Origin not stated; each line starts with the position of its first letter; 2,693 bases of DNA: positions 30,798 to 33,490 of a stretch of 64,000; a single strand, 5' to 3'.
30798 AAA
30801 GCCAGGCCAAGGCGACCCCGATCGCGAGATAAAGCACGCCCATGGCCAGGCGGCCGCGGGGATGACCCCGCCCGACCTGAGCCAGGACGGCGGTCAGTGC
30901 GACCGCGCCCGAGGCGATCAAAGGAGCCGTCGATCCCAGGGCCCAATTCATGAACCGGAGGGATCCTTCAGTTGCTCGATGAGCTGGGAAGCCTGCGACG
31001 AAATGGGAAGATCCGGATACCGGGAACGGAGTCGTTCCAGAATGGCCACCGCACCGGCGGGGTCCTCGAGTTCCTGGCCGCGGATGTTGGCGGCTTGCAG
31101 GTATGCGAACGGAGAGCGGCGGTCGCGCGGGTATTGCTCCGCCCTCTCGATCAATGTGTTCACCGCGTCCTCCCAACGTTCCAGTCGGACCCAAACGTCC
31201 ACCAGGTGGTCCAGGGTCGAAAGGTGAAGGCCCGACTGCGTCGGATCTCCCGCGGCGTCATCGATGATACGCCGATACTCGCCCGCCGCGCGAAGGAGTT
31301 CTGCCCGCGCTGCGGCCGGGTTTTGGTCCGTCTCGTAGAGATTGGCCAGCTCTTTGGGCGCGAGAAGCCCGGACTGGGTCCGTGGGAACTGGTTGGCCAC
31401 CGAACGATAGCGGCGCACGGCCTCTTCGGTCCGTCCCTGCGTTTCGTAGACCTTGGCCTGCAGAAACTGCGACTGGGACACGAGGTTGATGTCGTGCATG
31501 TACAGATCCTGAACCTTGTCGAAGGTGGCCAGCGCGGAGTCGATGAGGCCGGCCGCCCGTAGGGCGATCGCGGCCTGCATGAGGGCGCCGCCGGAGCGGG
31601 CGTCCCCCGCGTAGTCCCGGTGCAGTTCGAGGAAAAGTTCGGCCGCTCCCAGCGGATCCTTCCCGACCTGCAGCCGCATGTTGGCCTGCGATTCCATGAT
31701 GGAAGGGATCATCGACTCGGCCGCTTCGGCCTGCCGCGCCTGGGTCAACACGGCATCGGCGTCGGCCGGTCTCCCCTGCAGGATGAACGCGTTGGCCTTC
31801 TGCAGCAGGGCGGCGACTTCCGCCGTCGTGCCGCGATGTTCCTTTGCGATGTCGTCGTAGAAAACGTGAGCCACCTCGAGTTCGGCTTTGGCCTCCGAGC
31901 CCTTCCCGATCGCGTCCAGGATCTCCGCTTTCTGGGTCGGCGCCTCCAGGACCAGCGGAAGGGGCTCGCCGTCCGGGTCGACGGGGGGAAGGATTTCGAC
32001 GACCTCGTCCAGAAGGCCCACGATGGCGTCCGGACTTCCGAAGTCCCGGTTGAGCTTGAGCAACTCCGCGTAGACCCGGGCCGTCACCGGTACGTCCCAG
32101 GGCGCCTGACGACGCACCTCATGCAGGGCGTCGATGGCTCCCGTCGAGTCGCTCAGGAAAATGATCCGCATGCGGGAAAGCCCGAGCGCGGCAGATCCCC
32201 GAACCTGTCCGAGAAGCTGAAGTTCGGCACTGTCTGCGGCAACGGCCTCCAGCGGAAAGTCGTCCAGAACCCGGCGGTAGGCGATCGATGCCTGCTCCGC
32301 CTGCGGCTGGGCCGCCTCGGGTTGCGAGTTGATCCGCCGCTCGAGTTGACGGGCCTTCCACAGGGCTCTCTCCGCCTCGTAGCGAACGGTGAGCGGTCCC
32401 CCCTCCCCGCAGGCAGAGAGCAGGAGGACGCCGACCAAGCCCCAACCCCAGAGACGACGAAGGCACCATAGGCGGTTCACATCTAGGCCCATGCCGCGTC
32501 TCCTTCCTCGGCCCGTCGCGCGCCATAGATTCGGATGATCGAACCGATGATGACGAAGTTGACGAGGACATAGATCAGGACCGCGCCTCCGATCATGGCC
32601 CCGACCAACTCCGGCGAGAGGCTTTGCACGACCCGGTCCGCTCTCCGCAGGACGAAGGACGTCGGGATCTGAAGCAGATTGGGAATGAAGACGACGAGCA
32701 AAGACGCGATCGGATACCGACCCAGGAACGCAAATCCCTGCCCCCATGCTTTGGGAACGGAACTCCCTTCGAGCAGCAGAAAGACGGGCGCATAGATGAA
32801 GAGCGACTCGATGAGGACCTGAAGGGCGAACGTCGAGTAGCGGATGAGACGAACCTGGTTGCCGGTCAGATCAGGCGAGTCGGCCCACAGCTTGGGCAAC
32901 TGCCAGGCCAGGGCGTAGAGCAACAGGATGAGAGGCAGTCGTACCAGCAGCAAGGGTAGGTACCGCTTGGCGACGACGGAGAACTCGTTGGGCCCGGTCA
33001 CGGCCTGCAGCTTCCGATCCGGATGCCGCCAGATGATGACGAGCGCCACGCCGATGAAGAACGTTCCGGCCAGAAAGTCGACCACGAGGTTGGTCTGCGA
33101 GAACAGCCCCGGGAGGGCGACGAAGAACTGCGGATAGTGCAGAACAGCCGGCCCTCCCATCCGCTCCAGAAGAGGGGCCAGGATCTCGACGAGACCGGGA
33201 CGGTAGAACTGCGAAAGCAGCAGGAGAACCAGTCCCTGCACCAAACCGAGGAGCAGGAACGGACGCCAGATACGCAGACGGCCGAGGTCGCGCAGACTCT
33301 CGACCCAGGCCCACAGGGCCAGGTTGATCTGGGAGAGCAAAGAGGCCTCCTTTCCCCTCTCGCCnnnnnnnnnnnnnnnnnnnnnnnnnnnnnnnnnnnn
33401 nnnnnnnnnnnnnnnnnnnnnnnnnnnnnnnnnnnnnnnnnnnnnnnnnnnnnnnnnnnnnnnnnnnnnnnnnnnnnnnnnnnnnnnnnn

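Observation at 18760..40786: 22-kb exosortase/EPS supra-operon that ends in surface proteins anchored by non-PEP-CTERM means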

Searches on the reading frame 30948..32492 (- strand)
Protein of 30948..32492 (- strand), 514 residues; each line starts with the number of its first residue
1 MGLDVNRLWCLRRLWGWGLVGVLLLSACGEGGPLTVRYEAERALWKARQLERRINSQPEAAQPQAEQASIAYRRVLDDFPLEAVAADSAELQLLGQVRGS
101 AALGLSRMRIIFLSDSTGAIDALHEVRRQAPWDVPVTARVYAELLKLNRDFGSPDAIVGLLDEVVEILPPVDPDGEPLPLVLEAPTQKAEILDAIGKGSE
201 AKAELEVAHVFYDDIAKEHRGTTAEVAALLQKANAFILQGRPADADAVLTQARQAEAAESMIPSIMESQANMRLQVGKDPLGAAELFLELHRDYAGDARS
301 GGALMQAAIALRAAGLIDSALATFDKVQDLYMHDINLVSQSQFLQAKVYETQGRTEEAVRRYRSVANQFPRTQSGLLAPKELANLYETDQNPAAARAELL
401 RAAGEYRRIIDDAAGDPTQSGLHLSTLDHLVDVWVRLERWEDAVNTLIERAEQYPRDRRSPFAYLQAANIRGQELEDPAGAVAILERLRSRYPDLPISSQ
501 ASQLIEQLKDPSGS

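Call 4: search_protein_families(library=ncbifam, proteins=[window:30948-32492:-], max_evalue=0.01)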
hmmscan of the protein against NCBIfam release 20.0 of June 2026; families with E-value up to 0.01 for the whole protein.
window:30948-32492:- (514 aa): 3 families
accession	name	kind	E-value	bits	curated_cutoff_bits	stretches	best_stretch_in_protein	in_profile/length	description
TIGR02795.1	tol_pal_ybgF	equivalog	6e-13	49.4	90.1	1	436-502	51-116/119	tol-pal system protein YbgF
TIGR03302.1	OM_YfiO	subfamily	2.8e-05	23.7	81.4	0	340-396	167-223/239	outer membrane protein assembly factor BamD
NF052312.1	T9SS_PorW_SprE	equivalog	0.0049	15.5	250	0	318-403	121-206/716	type IX secretion system periplasmic lipoprotein PorW/SprE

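Call 8: search_protein_families(library=pfam, proteins=[window:30948-32492:-], max_evalue=0.01)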
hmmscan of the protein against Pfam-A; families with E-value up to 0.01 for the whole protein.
window:30948-32492:- (514 aa): 6 families
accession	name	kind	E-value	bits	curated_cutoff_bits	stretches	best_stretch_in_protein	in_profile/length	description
PF13174.12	TPR_6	-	4.9e-12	46.1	26.3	1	341-371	2-32/33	Tetratricopeptide repeat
PF13428.12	TPR_14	-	6.5e-09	36.1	23.5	0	343-372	5-34/44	Tetratricopeptide repeat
PF13424.12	TPR_12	-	0.00032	21.3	30.1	1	303-365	5-71/77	Tetratricopeptide repeat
PF14559.12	TPR_19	-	0.001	19.8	25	0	352-405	4-54/68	Tetratricopeptide repeat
PF07721.20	TPR_4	-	0.0033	18.3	27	0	342-363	4-25/26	Tetratricopeptide repeat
PF24575.1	TPR_Slam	-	0.0038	18.1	35.2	1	304-395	18-100/104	Surface lipoprotein assembly modifier, N-terminal TPR repeats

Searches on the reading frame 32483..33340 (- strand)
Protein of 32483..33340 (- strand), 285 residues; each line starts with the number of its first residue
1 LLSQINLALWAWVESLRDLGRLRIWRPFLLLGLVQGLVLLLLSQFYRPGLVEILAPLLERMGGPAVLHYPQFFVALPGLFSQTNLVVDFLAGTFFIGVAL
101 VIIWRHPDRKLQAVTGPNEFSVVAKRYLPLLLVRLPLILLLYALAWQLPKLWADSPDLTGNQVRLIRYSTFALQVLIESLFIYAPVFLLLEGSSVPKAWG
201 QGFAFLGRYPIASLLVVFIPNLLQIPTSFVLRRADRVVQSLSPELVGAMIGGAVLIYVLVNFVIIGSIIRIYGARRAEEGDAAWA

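Call 4: search_protein_families(library=ncbifam, proteins=[window:32483-33340:-], max_evalue=0.01)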
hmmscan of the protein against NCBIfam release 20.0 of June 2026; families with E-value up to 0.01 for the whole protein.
window:32483-33340:- (285 aa): 0 families

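Call 8: search_protein_families(library=pfam, proteins=[window:32483-33340:-], max_evalue=0.01)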
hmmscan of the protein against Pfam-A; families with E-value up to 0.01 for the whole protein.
window:32483-33340:- (285 aa): 0 families
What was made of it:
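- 32483..33340 (-): G6: conserved six-helix membrane protein with no known family (285 aa). No Pfam or NCBIfam hit (calls 4, 8).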
